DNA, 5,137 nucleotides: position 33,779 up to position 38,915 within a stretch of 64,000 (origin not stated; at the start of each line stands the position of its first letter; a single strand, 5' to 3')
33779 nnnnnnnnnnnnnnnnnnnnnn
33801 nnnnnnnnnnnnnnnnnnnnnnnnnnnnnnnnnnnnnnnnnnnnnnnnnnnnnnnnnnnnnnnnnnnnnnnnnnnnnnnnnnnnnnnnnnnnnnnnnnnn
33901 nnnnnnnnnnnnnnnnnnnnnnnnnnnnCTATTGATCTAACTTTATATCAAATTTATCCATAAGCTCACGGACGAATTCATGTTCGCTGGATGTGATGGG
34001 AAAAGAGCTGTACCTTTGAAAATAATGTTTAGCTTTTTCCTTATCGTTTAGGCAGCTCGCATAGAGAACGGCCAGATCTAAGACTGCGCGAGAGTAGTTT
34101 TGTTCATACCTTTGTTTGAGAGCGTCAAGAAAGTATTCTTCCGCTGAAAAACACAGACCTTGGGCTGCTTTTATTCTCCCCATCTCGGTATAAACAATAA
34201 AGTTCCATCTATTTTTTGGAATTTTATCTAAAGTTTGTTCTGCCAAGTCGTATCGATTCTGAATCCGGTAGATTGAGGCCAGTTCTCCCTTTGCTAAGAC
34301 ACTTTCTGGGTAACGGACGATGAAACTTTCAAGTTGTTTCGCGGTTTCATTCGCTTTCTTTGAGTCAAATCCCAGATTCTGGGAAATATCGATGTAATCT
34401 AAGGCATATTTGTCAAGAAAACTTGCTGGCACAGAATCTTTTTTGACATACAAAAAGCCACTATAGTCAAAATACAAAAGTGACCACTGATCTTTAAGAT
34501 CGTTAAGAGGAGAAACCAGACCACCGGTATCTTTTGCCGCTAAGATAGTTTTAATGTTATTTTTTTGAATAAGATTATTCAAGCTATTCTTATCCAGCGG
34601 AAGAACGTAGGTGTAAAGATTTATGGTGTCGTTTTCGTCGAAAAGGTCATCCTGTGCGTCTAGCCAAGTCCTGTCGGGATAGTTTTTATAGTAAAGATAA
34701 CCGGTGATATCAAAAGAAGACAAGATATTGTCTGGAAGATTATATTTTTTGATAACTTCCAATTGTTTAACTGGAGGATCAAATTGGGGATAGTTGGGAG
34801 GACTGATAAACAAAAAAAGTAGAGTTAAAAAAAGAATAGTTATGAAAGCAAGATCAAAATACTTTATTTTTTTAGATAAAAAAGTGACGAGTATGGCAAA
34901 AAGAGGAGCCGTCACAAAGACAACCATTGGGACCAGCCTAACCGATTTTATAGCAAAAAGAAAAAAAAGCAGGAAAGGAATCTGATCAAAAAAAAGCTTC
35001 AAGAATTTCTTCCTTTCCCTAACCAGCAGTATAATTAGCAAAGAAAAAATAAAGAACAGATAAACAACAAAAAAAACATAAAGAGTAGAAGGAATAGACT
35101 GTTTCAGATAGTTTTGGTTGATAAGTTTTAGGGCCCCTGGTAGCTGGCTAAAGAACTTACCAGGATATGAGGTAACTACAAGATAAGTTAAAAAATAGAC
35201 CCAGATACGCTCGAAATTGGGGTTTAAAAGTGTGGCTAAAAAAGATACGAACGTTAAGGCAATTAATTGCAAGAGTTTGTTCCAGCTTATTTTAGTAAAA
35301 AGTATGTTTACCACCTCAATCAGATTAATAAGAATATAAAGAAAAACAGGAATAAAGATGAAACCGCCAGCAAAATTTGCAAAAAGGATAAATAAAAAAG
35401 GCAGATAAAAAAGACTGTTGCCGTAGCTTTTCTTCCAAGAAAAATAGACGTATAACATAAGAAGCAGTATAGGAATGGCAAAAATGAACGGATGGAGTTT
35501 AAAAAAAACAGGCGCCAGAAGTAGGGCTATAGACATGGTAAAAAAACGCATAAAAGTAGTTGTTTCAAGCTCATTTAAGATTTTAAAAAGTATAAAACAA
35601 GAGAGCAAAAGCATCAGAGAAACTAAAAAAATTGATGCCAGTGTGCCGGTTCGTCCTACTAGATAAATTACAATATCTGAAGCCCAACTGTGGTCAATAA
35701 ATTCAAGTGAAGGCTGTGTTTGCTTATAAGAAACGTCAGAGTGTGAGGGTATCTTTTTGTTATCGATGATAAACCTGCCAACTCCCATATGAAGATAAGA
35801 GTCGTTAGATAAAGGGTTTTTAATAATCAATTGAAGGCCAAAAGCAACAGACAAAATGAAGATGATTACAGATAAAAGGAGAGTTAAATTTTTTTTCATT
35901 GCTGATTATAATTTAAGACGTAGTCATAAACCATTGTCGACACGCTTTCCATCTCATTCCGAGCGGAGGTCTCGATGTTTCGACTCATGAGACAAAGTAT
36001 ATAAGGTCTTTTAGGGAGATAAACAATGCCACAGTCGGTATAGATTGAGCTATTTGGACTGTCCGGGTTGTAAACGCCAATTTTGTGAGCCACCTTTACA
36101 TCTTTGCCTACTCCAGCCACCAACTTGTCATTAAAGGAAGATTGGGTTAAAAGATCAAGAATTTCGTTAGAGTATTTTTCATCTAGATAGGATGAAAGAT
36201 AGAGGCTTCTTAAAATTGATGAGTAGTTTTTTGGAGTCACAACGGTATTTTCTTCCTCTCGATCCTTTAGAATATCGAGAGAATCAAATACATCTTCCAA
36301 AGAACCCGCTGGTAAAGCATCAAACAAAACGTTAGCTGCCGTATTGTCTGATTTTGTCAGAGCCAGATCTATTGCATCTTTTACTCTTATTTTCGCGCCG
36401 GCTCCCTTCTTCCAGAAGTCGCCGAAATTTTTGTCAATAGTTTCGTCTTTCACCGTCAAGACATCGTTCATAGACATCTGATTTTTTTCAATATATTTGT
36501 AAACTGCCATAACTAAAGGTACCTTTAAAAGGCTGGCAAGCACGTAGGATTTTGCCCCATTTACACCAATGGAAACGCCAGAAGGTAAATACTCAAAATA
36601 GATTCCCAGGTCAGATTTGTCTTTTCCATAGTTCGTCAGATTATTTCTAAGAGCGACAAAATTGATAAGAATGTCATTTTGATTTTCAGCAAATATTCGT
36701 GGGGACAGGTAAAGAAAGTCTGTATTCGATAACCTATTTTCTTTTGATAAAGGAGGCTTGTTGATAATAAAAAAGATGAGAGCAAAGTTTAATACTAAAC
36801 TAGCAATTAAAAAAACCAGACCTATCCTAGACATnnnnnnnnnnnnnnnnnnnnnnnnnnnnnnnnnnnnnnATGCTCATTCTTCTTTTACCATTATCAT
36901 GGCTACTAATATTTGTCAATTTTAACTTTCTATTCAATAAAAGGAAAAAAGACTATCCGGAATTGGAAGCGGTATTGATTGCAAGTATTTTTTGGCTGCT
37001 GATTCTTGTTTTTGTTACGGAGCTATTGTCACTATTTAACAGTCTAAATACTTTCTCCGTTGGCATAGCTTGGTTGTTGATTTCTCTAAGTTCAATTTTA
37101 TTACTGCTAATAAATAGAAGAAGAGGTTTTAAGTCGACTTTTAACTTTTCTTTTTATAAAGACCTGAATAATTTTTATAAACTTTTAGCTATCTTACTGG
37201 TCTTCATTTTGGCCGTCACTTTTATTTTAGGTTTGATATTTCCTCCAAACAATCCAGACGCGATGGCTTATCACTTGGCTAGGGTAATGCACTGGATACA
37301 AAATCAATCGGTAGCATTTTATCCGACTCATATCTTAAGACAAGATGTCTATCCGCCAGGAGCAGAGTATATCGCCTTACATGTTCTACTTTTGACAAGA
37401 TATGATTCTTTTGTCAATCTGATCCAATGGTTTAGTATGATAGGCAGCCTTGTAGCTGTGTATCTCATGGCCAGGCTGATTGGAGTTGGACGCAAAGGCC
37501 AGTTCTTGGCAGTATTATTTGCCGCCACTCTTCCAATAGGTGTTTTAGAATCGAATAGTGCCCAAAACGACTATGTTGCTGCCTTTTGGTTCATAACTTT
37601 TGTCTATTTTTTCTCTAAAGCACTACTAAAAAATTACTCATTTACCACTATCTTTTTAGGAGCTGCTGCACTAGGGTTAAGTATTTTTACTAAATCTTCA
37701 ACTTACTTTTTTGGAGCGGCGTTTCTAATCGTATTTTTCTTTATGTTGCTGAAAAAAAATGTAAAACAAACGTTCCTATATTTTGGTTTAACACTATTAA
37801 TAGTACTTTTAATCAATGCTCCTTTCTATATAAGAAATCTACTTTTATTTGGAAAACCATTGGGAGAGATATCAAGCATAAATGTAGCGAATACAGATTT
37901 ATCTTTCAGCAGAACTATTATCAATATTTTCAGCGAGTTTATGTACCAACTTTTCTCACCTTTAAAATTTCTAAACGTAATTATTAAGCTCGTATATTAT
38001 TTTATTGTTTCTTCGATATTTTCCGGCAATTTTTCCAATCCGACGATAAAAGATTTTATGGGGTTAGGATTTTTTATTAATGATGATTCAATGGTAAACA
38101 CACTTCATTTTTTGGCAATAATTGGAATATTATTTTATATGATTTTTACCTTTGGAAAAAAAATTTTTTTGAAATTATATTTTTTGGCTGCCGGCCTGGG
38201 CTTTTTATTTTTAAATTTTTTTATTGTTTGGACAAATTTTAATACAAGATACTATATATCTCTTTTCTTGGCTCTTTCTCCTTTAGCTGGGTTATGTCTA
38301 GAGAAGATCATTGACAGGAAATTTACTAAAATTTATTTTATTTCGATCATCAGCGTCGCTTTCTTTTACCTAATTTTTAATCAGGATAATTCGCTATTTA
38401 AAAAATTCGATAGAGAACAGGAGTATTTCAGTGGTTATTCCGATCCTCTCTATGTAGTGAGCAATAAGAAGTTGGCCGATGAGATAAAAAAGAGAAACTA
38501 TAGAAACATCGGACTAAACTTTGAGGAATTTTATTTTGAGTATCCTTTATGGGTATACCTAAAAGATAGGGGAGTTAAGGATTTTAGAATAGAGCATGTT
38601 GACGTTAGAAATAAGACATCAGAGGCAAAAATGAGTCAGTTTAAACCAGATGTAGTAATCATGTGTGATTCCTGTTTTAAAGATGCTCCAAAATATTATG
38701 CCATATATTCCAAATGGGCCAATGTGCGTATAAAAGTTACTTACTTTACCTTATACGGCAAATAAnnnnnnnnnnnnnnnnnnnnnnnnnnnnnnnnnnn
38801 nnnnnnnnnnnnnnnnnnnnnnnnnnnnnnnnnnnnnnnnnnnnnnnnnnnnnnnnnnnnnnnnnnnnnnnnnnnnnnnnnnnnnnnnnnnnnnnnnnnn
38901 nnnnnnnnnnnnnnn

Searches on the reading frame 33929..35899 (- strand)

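Call 17: search_protein_families(library=pfam, proteins=[window:33929-35899:-], max_evalue=0.001)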
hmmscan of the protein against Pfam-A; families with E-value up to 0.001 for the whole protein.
window:33929-35899:- (656 aa): 2 families
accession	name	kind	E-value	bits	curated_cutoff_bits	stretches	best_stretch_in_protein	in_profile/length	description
PF13424.12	TPR_12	-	8.6e-05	23.1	30.1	0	569-630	5-71/77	Tetratricopeptide repeat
PF13432.12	TPR_16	-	0.00024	21.9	32.7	0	520-563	17-60/65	Tetratricopeptide repeat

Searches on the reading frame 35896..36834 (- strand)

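Call 17: search_protein_families(library=pfam, proteins=[window:35896-36834:-], max_evalue=0.001)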
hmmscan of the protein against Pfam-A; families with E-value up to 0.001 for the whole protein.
window:35896-36834:- (312 aa): 1 family
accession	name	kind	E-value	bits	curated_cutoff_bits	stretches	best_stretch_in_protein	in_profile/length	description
PF13354.11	Beta-lactamase2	-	8.5e-40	136.8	22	1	77-283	1-213/214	Beta-lactamase enzyme family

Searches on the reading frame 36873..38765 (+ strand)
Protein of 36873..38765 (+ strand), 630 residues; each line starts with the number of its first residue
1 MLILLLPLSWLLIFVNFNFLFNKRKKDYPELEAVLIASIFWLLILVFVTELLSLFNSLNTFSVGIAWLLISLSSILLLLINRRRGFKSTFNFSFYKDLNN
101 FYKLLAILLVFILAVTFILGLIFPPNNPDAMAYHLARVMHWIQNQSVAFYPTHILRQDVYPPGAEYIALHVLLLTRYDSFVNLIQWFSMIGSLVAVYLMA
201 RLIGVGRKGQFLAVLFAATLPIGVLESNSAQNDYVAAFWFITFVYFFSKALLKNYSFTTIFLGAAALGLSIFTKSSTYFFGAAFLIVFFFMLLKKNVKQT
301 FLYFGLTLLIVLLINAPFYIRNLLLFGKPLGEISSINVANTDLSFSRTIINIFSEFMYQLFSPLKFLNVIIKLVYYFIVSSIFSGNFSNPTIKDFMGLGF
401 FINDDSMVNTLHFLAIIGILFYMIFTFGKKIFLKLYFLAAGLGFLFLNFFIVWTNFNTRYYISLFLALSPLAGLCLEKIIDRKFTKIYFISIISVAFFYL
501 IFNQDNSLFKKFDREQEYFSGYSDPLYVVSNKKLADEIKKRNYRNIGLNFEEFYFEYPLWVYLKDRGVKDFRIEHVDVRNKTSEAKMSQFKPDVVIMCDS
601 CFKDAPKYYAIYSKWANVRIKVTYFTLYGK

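Call 17: search_protein_families(library=pfam, proteins=[window:36873-38765:+], max_evalue=0.001)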
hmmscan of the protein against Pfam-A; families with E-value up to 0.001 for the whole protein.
window:36873-38765:+ (630 aa): 1 family
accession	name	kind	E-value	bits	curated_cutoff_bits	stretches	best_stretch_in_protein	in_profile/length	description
PF13231.12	PMT_2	-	6.9e-07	30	26.1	1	161-317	3-156/160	Dolichyl-phosphate-mannose-protein mannosyltransferase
